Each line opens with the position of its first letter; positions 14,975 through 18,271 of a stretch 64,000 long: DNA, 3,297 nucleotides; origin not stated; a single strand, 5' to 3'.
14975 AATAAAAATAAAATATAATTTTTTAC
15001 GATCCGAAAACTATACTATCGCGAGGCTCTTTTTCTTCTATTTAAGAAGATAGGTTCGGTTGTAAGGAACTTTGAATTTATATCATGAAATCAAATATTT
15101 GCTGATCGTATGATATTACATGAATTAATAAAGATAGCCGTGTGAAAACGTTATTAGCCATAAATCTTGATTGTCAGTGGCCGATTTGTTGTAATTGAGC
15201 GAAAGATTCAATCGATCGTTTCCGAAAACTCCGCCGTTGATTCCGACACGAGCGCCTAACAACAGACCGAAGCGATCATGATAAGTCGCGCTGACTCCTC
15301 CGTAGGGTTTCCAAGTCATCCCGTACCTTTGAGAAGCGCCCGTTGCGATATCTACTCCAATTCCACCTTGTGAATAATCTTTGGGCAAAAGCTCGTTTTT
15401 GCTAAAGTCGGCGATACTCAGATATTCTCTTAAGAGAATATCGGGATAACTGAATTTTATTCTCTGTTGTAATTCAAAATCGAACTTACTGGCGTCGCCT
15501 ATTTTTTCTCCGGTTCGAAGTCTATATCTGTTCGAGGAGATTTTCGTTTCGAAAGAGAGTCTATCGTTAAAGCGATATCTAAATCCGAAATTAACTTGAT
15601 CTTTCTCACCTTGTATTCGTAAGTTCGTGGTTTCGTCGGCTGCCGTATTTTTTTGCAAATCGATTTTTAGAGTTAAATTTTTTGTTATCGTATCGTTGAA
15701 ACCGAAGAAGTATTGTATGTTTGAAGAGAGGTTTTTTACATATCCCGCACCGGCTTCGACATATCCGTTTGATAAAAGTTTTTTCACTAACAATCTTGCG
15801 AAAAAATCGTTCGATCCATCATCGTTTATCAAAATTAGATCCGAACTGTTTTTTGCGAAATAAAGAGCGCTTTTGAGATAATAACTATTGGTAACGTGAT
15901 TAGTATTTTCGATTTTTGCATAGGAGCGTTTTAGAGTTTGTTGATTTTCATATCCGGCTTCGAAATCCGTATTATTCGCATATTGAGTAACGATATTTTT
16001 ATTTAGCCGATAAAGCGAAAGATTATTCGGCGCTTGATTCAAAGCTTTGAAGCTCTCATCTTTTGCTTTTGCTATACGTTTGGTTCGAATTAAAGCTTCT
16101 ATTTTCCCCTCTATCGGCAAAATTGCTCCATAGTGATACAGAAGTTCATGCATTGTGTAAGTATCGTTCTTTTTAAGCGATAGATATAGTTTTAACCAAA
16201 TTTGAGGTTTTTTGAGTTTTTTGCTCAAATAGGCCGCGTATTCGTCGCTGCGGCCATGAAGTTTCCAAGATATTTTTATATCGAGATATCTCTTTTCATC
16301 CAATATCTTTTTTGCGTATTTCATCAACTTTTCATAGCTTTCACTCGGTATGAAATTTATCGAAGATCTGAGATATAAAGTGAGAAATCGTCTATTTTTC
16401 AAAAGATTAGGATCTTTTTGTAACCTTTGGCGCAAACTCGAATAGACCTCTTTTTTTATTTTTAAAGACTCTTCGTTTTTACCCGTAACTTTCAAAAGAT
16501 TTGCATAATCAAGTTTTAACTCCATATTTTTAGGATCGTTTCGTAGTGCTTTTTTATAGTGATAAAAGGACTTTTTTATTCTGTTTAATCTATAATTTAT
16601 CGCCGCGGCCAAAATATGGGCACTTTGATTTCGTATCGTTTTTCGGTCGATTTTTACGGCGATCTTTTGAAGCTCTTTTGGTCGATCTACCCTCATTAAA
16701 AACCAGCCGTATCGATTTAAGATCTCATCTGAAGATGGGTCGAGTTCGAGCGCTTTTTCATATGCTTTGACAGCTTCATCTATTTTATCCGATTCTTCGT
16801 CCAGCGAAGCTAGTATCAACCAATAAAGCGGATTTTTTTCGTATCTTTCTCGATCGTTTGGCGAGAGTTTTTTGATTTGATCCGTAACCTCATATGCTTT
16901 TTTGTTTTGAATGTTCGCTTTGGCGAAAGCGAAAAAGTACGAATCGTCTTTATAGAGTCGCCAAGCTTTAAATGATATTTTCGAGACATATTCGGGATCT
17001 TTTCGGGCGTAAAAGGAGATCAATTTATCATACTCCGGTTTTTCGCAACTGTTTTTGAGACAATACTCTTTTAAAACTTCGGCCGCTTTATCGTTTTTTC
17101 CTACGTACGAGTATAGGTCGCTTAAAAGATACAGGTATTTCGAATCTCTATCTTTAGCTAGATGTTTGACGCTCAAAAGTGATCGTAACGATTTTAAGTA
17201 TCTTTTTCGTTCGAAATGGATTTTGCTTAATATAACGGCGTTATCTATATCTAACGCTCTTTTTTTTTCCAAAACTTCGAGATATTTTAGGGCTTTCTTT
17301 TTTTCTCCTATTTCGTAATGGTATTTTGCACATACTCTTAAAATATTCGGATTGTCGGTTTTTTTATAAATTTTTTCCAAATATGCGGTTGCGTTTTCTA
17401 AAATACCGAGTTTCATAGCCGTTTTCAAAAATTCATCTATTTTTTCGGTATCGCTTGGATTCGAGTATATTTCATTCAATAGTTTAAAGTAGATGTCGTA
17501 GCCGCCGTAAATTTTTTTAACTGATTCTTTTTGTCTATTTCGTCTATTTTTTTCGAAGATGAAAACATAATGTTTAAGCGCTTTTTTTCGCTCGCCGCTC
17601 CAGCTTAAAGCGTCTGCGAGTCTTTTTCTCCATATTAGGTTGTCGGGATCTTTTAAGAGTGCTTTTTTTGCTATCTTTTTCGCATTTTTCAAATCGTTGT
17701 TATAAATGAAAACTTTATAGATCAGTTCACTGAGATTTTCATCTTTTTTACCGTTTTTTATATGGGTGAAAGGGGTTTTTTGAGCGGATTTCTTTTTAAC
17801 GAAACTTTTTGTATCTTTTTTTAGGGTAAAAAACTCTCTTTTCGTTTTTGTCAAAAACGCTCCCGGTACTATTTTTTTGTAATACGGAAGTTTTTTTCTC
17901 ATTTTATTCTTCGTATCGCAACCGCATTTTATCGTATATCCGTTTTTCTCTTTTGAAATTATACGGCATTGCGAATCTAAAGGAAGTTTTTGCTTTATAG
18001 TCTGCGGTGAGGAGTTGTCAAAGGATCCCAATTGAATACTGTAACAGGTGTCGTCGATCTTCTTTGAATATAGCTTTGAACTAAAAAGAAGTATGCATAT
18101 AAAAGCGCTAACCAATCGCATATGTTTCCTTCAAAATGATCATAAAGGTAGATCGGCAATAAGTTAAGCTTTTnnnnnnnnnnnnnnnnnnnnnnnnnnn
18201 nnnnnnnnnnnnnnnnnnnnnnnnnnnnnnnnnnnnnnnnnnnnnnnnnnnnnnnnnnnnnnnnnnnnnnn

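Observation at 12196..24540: Complete Pel-type exopolysaccharide locus with non-canonical gene order (pelC-D-E-F-G-X-B-A) and an extra membrane TPR gene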

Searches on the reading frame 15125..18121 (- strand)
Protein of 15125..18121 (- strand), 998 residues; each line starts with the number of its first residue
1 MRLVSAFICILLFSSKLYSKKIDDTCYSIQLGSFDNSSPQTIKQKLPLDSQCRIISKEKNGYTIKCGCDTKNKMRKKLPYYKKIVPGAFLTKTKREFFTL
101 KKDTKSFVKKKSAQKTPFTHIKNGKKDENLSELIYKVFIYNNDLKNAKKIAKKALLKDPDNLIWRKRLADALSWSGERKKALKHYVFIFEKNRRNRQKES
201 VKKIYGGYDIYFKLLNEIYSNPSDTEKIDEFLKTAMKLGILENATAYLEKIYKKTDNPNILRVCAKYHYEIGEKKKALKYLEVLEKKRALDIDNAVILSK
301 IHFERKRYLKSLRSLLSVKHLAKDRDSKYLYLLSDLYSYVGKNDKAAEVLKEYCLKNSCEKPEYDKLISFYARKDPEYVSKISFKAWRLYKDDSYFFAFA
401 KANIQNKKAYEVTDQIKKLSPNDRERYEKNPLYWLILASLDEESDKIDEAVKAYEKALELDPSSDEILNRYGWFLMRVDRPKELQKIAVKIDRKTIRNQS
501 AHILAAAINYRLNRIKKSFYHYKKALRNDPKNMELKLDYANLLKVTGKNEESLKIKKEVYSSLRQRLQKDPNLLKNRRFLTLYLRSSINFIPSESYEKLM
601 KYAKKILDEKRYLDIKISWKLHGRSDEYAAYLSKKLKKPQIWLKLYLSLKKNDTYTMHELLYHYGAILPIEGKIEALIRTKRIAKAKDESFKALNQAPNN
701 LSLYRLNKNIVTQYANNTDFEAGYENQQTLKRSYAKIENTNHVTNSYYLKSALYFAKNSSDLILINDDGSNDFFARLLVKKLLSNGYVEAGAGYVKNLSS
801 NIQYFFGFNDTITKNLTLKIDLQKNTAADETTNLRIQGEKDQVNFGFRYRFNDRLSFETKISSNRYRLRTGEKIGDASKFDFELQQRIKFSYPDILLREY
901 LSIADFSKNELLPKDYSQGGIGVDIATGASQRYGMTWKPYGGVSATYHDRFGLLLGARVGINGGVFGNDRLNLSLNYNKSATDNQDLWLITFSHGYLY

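Call 3: search_protein_families(library=pfam, proteins=[window:15125-18121:-], max_evalue=0.01)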
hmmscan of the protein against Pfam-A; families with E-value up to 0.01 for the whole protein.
window:15125-18121:- (998 aa): 15 families
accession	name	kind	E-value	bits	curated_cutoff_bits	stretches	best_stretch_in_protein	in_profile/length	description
PF24604.1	B-barrel_PelB_C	-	9.6e-34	117.7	31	1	715-986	4-296/309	PelB, C-terminal beta barrel domain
PF13429.12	TPR_15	-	4.6e-32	112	26.2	1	293-565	9-280/280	Tetratricopeptide repeat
PF14559.12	TPR_19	-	1.1e-18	67.7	25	1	141-183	4-46/68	Tetratricopeptide repeat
PF23914.1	TPR_CcmH_CycH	-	2.2e-14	54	42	2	429-498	48-116/158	Cytochrome c-type biogenesis protein H TPR domain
PF13428.12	TPR_14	-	2.7e-14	52.7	23.5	1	433-472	3-42/44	Tetratricopeptide repeat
PF07719.23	TPR_2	-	1.8e-11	43.7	27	1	432-463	2-33/34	Tetratricopeptide repeat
PF13431.12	TPR_17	-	2e-08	34.3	24.4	1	453-480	1-28/34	Tetratricopeptide repeat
PF14561.12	TPR_20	-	1.2e-07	32.4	25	0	152-203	12-62/90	Tetratricopeptide repeat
PF13414.12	TPR_11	-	3.7e-07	30.2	26.8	1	446-469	9-32/42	TPR repeat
PF13432.12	TPR_16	-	6.1e-07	30.2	32.7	0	443-476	9-42/65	Tetratricopeptide repeat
PF13424.12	TPR_12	-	1e-05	26.1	30.1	0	437-461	51-75/77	Tetratricopeptide repeat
PF25064.1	ARM_TT21_5th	-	5e-05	24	27.8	0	500-566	2-68/117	TT21 fifth ARM repeats domain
PF00515.34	TPR_1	-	0.00061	19.9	27.8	1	446-463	16-33/34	Tetratricopeptide repeat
PF13181.12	TPR_8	-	0.001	19.5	25.7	1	433-463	3-33/34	Tetratricopeptide repeat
PF12895.13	ANAPC3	-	0.0054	17.4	27.2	1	242-315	6-79/82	Anaphase-promoting complex, cyclosome, subunit 3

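Call 4: search_protein_families(library=ncbifam, proteins=[window:15125-18121:-], max_evalue=0.01)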
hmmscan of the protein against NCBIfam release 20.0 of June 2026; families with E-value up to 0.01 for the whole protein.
window:15125-18121:- (998 aa): 6 families
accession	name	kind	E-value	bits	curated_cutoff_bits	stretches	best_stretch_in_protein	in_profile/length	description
TIGR02521.1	type_IV_pilW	equivalog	3e-11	43.3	154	1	429-551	63-187/234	type IV pilus biogenesis/stability protein PilW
TIGR02917.1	PEP_TPR_lipo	equivalog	3.2e-11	41.9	312.2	2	224-469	498-741/899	XrtA/PEP-CTERM system TPR-repeat protein PrsT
NF008757.0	PRK11788.1-5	equivalog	1.4e-05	24.4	363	1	408-610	159-351/388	lipopolysaccharide assembly protein LapB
NF033762.1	social_mot_Tgl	equivalog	9e-05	21.9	225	0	488-561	57-128/252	social motility TPR repeat lipoprotein Tgl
NF040959.1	MamA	equivalog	0.00048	19.6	200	1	234-352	46-164/204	magnetosome protein MamA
NF052415.1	T3SS_chap_SctY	equivalog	0.00054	20.4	70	0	256-353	4-103/106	type III secretion apparatus assembly chaperone SctY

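Call 87: search_solved_structures(query=window:15125-18121:-, max_evalue=0.001)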
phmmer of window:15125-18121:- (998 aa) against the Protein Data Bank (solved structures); distinct sequences matched with E-value up to 0.001: 18.
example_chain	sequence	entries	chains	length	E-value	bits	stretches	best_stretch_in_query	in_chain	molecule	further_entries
9h80_M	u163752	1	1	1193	2.3e-12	49.2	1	359-911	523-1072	PelB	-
9qhb_A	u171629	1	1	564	5.6e-12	47.9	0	443-539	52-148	Engineered tetratricopeptide repeat protein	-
8bu0_A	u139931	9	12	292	1.1e-09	40.3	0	442-468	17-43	Consensus tetratricopeptide repeat protein | Crystal structure of an 8-repeat consensus TPR superhelix with Zinc. | Monomer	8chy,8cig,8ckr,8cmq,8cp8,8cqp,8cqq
7obi_A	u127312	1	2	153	1.9e-08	36.2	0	447-472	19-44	CTPR-rv4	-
9qhc_A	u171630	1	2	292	7e-08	34.3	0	443-542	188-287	Engineered tetratricopeptide repeat protein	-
6b85_J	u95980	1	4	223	6.8e-07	31.1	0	434-498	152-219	TMHC4_R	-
8far_A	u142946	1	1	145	7.1e-07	31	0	430-470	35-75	I432-1-CC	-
8cus_A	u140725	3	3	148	9.1e-07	30.7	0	431-475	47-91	I432-1(NaCl) Chain A | I432-1(Imd) Chain A | I432-1-X3 Chain A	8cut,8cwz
9gzg_A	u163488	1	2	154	4.3e-06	28.4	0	434-469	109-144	Engineered CTPR protein with glutamic acids for conductivity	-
2fo7_A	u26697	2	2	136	9.6e-06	27.3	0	442-468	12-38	SYNTHETIC CONSENSUS TPR PROTEIN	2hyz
8ch0_A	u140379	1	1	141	1.2e-05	27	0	437-468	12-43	Consensus tetratricopeptide repeat protein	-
2vq2_A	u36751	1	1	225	1.5e-05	26.6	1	428-484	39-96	PUTATIVE FIMBRIAL BIOGENESIS AND TWITCHING MOTILITY PROTEIN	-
8fwd_1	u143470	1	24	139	1.7e-05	26.5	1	430-531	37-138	O43-rpxdoc-EK1_B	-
1na0_A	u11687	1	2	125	5.9e-05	24.6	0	434-470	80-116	designed protein CTPR3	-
11kc_A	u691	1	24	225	0.0002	22.9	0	430-465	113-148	Designed nanoparticle O43-TM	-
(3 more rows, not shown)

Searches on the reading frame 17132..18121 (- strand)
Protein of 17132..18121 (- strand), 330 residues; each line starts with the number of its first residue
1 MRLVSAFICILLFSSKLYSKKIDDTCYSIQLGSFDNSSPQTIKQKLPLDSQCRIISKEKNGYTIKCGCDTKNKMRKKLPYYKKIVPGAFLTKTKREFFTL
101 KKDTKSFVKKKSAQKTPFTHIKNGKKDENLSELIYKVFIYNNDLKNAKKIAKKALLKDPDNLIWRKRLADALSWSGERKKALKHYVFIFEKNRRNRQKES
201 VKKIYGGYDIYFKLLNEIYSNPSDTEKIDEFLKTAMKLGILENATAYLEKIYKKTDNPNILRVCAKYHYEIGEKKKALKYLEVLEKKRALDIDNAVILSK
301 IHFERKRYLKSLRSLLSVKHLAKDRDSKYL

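Call 70: find_homologous_proteins(query=window:17132-18121:-, max_evalue=0.001)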
Query window:17132-18121:-: 2258 candidates shared short words with the query, none scored E <= 0.001.

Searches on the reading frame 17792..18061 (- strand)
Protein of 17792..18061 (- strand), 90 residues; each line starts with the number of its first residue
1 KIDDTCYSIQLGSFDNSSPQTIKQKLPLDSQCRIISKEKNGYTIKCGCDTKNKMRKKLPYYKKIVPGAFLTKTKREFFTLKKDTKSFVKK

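Call 38: search_protein_families(library=pfam, proteins=[window:17800-18061:-], max_evalue=10)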
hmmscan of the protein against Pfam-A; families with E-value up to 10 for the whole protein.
window:17800-18061:- (87 aa): 0 families

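Call 58: search_solved_structures(query=A3, max_evalue=10, show_alignments=2)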
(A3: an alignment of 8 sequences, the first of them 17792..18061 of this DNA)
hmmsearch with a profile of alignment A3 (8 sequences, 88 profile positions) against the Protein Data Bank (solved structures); distinct sequences matched with E-value up to 10: 5.
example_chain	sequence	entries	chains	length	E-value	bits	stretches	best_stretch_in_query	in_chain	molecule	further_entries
4d49_A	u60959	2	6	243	0.011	19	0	10-53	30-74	ARMADILLO REPEAT PROTEIN ARM00027 | YIII(Dq.V1)4CPAF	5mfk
1x60_A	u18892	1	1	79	0.027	17.8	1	3-28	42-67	Sporulation-specific N-acetylmuramoyl-L-alanine amidase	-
5mfi_A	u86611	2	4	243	0.07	16.5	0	10-53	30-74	YIII(Dq.V2)4CqI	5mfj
7eko_N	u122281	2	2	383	0.4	14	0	41-65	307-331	ATP-dependent Clp protease proteolytic subunit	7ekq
9ygm_Lf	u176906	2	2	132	0.6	13.5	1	14-61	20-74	60S ribosomal protein eL32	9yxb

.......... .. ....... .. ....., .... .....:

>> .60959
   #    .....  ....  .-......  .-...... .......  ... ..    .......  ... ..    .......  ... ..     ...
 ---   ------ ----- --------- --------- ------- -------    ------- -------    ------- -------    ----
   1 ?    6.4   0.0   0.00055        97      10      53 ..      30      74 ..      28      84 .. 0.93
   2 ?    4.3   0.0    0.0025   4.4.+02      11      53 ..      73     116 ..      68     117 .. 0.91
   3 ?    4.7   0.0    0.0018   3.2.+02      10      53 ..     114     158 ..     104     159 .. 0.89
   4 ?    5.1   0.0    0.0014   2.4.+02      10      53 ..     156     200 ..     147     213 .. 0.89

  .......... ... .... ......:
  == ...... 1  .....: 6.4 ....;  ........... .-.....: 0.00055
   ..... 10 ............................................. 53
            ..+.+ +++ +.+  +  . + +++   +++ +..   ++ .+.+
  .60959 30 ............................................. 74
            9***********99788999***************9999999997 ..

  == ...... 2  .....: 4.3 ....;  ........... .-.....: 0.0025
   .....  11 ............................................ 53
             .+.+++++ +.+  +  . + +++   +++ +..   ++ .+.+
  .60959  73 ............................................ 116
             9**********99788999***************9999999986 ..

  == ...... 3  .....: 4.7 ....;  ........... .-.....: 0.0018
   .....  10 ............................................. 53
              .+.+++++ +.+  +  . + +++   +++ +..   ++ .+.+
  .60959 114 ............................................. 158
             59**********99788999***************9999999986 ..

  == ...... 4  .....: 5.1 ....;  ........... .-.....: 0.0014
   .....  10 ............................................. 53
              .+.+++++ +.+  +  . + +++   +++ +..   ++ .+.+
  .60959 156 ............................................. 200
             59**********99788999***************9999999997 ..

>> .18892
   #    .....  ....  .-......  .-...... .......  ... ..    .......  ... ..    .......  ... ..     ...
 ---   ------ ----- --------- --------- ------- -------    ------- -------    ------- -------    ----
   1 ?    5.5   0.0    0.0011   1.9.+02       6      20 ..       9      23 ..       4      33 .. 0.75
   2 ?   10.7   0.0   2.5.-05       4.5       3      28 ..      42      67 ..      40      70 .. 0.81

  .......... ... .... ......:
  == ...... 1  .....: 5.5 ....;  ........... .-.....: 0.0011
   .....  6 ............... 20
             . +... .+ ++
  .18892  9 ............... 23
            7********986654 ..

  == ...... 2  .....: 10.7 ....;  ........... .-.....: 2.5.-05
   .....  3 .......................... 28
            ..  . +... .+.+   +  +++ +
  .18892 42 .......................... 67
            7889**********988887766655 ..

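Call 78: predict_structure(protein=window:17792-18061:-)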
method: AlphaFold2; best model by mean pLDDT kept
length: 90 residues; sequences in the alignment: 1
mean_pLDDT: 69.3   pTM: 0.54
mean pLDDT of the five models: 69.3, 68.8, 47.6, 35.0, 32.2
residues with pLDDT >= 90: 0; 70-90: 48; 50-70: 28; < 50: 14
segments of 3 or more residues with pLDDT < 50: 78-90
pLDDT, mean of each block of 10 residues (from residue 1): 71 65 60 74 78 86 82 62 45
secondary structure, 60 per line:
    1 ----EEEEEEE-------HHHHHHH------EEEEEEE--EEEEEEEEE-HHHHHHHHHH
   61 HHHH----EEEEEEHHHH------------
elements in order: E5-11 H19-25 E32-38 E41-49 H51-64 E69-74 H75-78

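Call 80: fold_search(model_id=the predicted structure, library=pdb)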
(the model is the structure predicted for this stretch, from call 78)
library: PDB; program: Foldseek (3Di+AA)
matches with E <= 10: 1140; with E <= 0.001: 0
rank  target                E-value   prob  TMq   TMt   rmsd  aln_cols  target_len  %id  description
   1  2dbb_A                5.5e-02  0.82  0.44  0.31   6.8        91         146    6  Crystal structure of PH0061 (released 2006-06-15)
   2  2cvi_A                6.7e-02  0.92  0.46  0.49   4.1        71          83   10  Crystal structure of hypothetical protein PHS023 from Pyrococcus horikoshii (released 2006-06-03)
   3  5uzm_B                6.7e-02  0.66  0.36  0.36   6.2        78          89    5  Crystal structure of Glorund qRRM2 domain (released 2017-03-22)
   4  2gqq_B                7.1e-02  0.80  0.44  0.31   6.0        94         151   16  Crystal Structure of E. coli Leucine-responsive regulatory protein (Lrp) (released 2007-03-06)
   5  8eeb_A                7.6e-02  0.51  0.36  0.03   6.3        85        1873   14  Cryo-EM structure of human ABCA7 in Digitonin (released 2022-12-21)
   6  5ueb_B                9.2e-02  0.35  0.29  0.22   6.2        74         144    9  Novel crystal structure of a hypothetical protein from Neisseria gonorrhoeae (released 2017-01-18)
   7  2dbb_B                9.8e-02  0.69  0.43  0.30   6.8        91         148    5  Crystal structure of PH0061 (released 2006-06-15)
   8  7lmx_A                9.8e-02  0.60  0.35  0.40   5.4        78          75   12  A HIGHLY SPECIFIC INHIBITOR OF INTEGRIN ALPHA-V BETA-6 WITH A DISULFIDE (released 2022-08-10)
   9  4rjv_A                1.0e-01  0.66  0.39  0.41   5.2        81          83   12  Crystal Structure of a De Novo Designed Ferredoxin Fold, Northeast Structural Genomics Consortium (NESG) Target OR461 (released 2014-10-22)
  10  7lmx_B                1.0e-01  0.60  0.37  0.42   5.2        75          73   13  A HIGHLY SPECIFIC INHIBITOR OF INTEGRIN ALPHA-V BETA-6 WITH A DISULFIDE (released 2022-08-10)
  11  3hlu_A                1.0e-01  0.54  0.39  0.45   5.5        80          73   20  Crystal Structure of Uncharacterized Protein Conserved in Bacteria DUF2179 from Eubacterium ventriosum (released 2009-07-07)
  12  2e1c_MODEL_1_A        1.1e-01  0.87  0.51  0.35   4.8        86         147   10  Structure of Putative HTH-type transcriptional regulator PH1519/DNA Complex (released 2007-12-04)
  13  9ghd_W                1.1e-01  0.69  0.39  0.21   4.7        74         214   11  Escherichia coli 70S ribosome in complex with Staphylococcus aureus FusB-EF-G (FusB-EF-G-70S*) (released 2025-03-26)
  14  2e1a_A                1.3e-01  0.80  0.45  0.51   4.2        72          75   10  crystal structure of FFRP-DM1 (released 2007-09-18)
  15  9d2t_B                1.3e-01  0.66  0.40  0.43   4.4        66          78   14  Crystal structure of S. aureus Threonine deaminase regulatory domain (released 2025-04-09)
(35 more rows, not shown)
